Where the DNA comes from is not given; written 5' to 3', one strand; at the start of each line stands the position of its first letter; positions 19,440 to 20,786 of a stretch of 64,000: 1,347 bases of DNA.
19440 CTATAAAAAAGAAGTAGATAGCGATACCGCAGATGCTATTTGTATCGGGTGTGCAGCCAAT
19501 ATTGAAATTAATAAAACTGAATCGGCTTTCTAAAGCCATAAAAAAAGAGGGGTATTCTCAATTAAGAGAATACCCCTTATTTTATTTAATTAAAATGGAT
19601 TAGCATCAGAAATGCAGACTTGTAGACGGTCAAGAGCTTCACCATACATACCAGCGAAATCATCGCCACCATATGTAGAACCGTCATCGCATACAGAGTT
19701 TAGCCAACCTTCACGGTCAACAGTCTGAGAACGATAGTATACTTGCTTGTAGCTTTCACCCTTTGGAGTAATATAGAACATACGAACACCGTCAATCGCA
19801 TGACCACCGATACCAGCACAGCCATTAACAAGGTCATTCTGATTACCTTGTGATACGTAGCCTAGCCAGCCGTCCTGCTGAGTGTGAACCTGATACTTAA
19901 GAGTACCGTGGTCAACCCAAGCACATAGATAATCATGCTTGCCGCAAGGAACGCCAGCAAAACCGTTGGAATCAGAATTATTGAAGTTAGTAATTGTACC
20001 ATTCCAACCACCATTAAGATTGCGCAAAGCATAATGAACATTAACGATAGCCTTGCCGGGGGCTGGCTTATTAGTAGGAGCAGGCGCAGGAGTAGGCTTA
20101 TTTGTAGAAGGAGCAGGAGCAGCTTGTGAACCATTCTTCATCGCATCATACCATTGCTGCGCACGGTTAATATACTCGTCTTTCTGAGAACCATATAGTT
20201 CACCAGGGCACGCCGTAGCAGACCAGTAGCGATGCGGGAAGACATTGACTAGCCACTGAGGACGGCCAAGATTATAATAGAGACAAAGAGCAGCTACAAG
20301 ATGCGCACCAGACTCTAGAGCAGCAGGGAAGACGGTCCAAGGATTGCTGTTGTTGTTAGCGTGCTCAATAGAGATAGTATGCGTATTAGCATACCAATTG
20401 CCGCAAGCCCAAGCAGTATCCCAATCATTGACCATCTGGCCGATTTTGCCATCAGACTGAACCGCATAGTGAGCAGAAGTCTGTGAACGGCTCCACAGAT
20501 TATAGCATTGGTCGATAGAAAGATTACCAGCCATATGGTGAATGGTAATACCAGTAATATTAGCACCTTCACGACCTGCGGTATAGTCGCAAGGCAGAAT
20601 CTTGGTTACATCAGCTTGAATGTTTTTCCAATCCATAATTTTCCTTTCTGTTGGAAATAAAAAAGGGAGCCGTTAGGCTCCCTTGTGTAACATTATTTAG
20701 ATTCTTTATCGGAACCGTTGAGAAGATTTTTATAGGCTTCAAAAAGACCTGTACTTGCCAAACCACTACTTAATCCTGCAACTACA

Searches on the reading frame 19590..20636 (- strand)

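Call 9: search_protein_families(library=pfam, proteins=[window:19590-20636:-], max_evalue=0.001)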
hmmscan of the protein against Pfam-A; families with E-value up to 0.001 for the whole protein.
window:19590-20636:- (348 aa): 1 family
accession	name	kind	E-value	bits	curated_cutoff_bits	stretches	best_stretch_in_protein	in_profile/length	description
PF01510.30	Amidase_2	-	2.5e-25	89.8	26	1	24-146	2-131/131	N-acetylmuramoyl-L-alanine amidase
